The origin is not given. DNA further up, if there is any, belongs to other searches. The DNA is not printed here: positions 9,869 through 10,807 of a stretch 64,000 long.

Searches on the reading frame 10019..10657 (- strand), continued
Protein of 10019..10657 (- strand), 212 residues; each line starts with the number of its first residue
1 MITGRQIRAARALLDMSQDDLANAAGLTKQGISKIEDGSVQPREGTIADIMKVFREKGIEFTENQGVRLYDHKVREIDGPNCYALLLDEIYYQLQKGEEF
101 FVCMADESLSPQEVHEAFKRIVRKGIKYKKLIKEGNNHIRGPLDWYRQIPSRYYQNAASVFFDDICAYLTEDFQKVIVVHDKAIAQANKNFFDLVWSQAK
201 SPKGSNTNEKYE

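Call 61: search_protein_families(library=ncbifam, proteins=[L012:5666-6700:+, L012:3634-4236:+], max_evalue=0.01)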
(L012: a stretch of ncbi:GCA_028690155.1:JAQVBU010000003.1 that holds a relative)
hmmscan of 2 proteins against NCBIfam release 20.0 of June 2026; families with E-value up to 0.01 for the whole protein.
L012:5666-6700:+ (344 aa): 2 families
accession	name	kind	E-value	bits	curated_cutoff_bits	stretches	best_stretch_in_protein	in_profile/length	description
TIGR03438.1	egtD_ergothio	equivalog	9.1e-16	57.9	290.9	1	44-323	20-293/301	L-histidine N(alpha)-methyltransferase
TIGR03439.1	methyl_EasF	subfamily_domain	3.5e-11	42.5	205.55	1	198-323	187-314/321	EasF family methyltransferase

L012:3634-4236:+ (200 aa): 31 families (the best 25 are shown)
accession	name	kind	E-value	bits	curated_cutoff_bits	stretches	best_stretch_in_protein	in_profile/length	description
NF009211.0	PRK12560.1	equivalog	1.7e-56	190.9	188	1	2-183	3-186/187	adenine phosphoribosyltransferase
NF040646.1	HPT_Archaea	equivalog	2.8e-38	131.3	200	1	2-182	5-183/184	hypoxanthine/guanine phosphoribosyltransferase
NF002635.0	PRK02304.1-4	subfamily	2.6e-36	124.9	146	1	2-185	5-186/188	adenine phosphoribosyltransferase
NF002636.0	PRK02304.1-5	equivalog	7.4e-14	51.6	125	1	33-156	36-162/176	adenine phosphoribosyltransferase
NF006671.0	PRK09219.1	equivalog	1.8e-13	50.4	177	1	45-177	45-182/192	xanthine phosphoribosyltransferase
NF006328.0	PRK08558.1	equivalog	2e-13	50.5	184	1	43-173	104-237/238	adenine phosphoribosyltransferase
NF002632.0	PRK02304.1-1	equivalog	9.7e-13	48.3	243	1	46-169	52-176/183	adenine phosphoribosyltransferase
NF002633.0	PRK02304.1-2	equivalog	2.9e-12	46.7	224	1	58-172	56-169/172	adenine phosphoribosyltransferase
TIGR01090.1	apt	equivalog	8.4e-12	45.5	185.85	1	51-155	47-153/169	adenine phosphoribosyltransferase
TIGR01744.1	XPRTase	equivalog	1.4e-11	44.4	164.45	1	44-175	44-180/191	xanthine phosphoribosyltransferase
NF002634.0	PRK02304.1-3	equivalog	4.6e-11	42.7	170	1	61-157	66-164/182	adenine phosphoribosyltransferase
NF002620.0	PRK02277.1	subfamily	5.5e-09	36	115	1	54-159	90-189/201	orotate phosphoribosyltransferase-like protein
NF005592.0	PRK07322.1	subfamily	7.3e-09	35.2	143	1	38-153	40-163/180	adenine phosphoribosyltransferase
TIGR00336.1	pyrE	equivalog_domain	7.7e-09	35.5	106.8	1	49-172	53-169/173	orotate phosphoribosyltransferase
NF045507.1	transregGfcR_Halo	equivalog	2e-08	34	300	1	36-167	82-209/215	transcriptional regulator GfcR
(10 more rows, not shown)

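Call 76: fold_search(model_id=the predicted structure, library=viral)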
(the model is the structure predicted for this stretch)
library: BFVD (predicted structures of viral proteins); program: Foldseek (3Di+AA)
matches with E <= 10: 1535; with E <= 0.001: 15
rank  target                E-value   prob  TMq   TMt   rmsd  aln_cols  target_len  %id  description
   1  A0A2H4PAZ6            1.1e-04  1.00  0.27  0.28   8.7        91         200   23  (no name in the UniProt tables at hand)
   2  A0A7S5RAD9            2.4e-04  1.00  0.31  0.89   1.2        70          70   30  (no name in the UniProt tables at hand)
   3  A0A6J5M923            3.5e-04  1.00  0.29  0.46   7.9        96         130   18  HipB Predicted transcriptional regulators [uncultured Caudovirales phage]
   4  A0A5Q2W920            4.5e-04  1.00  0.25  0.13  12.6       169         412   14  (no name in the UniProt tables at hand)
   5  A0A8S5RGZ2            5.1e-04  1.00  0.25  0.54   5.9        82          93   21  HTH cro/C1-type domain-containing protein [virus sp. ctiha2]
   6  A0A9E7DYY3            5.5e-04  1.00  0.25  0.71   1.9        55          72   38  (no name in the UniProt tables at hand)
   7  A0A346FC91            6.2e-04  1.00  0.24  0.39  15.8       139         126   18  Helix-turn-helix DNA binding domain protein [Mycobacterium phage Thonko]
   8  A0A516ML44            6.2e-04  0.77  0.22  0.21  16.0       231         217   12  (no name in the UniProt tables at hand)
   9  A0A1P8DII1            7.5e-04  1.00  0.24  0.48   0.6        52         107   35  (no name in the UniProt tables at hand)
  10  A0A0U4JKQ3            8.0e-04  1.00  0.39  0.35   6.0       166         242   11  NucT-like nuclease [Arthrobacter phage Galaxy]
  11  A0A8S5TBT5            8.5e-04  1.00  0.25  0.24   1.7        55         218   33  Helix-turn-helix domain protein [Myoviridae sp. ct89I2]
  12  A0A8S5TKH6            8.5e-04  1.00  0.25  0.30   2.0        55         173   24  Helix-turn-helix domain protein (Fragment) [Siphoviridae sp. ctSmR6]
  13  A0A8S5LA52            8.5e-04  1.00  0.24  0.38  18.1       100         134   18  HTH cro/C1-type domain-containing protein [Siphoviridae sp. ctFNZ2]
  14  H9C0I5                9.6e-04  1.00  0.26  0.79   0.6        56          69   30  (no name in the UniProt tables at hand)
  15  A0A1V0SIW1            9.6e-04  1.00  0.24  0.39   0.7        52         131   33  Helix-turn-helix protein [Klosneuvirus KNV1]
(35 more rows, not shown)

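Call 77: search_dna_similar(query=window:10019-10657:-, collection=phages, mode=protein, max_evalue=0.001, max_rows=10)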
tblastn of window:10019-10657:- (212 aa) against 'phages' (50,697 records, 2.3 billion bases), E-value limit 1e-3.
Records with a match: 3; places in all: 5; records where one place covers at least 80% of the query: 0.
Best place of each record, by identity: <60% 3.
By first word of the organism name: Azospirillum 2; Brevundimonas 1.
By host as written in the record: Azospirillum brasilense Cd 2; Brevundimonas goettingensis LVF2 1.
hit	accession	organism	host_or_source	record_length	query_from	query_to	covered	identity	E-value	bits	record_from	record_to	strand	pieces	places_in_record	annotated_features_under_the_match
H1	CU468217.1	Azospirillum phage Cd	Azospirillum brasilense Cd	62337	1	69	33%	41.0%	3e-6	53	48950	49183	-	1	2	64: hypothetical protein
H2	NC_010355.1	Azospirillum phage Cd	Azospirillum brasilense Cd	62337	1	69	33%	41.0%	3e-6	53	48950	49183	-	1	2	64: helix-turn-helix transcriptional regulator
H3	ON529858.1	Brevundimonas phage vB_BgoS-Bajun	Brevundimonas goettingensis LVF2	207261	2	64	30%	40.6%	7e-4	46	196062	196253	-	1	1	helix-turn-helix protein | exonuclease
